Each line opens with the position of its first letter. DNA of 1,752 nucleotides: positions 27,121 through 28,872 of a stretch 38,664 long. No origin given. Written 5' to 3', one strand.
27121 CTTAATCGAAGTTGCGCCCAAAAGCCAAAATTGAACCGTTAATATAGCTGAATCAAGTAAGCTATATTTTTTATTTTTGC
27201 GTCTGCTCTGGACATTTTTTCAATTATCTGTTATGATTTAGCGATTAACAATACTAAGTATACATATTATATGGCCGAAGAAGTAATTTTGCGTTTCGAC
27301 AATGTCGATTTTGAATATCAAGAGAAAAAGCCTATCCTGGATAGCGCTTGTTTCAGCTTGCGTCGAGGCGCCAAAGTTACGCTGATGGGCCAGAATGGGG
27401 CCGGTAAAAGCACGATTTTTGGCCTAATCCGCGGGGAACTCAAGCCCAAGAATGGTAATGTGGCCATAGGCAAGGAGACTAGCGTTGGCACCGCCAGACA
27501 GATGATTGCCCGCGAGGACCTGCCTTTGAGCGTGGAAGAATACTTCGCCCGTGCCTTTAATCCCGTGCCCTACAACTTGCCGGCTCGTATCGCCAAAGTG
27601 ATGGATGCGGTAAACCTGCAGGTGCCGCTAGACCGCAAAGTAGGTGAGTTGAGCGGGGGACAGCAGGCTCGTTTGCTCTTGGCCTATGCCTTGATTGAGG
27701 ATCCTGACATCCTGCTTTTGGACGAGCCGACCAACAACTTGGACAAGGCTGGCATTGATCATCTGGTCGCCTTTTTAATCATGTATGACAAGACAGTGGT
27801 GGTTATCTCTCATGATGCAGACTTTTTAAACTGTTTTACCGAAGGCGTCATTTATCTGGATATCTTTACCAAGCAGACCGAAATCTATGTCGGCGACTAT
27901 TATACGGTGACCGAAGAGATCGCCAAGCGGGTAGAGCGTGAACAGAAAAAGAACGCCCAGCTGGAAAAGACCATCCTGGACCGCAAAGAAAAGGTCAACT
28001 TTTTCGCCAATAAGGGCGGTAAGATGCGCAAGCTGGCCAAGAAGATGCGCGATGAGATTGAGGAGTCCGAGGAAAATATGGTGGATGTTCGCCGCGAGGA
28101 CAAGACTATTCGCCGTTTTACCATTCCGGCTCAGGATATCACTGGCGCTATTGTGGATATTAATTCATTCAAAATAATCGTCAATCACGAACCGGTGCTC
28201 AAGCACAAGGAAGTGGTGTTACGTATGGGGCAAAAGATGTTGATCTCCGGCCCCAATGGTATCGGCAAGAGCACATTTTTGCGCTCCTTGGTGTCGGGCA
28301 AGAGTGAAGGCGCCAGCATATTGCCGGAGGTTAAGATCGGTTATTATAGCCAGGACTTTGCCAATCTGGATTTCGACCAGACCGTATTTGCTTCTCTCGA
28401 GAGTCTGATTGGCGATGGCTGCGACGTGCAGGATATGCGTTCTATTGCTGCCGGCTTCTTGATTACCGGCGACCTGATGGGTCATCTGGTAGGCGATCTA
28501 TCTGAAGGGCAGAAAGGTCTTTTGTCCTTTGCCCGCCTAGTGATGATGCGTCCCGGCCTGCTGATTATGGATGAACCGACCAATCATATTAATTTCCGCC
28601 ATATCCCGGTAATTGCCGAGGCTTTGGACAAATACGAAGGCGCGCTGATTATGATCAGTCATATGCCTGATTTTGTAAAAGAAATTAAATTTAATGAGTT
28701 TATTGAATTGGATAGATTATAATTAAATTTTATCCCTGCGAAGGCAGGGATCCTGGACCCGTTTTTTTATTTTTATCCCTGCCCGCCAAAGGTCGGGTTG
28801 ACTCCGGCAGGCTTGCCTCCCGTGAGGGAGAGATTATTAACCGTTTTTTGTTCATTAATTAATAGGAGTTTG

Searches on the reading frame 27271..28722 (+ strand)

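Call 40: search_protein_families(library=pfam, proteins=[window:27271-28722:+], max_evalue=0.0001)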
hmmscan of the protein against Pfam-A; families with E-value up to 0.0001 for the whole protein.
window:27271-28722:+ (483 aa): 6 families
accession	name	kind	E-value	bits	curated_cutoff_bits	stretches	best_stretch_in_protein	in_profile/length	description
PF00005.33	ABC_tran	-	1.3e-40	139.6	25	2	25-155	3-137/137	ABC transporter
PF13304.12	AAA_21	-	1.2e-13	52.3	27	0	126-182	237-299/304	AAA domain, putative AbiEii toxin, Type IV TA system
PF02463.25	SMC_N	-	1.3e-08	35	40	0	126-187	136-203/220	RecF/RecN/SMC N terminal domain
PF13555.12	AAA_29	-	8.9e-08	32.2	27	0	313-337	15-39/61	P-loop containing region of AAA domain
PF03193.22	RsgA_GTPase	-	5e-06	26.9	30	0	34-66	107-139/174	RsgA GTPase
PF13191.12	AAA_16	-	5.2e-06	27.5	32.6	0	32-136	21-117/167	AAA ATPase domain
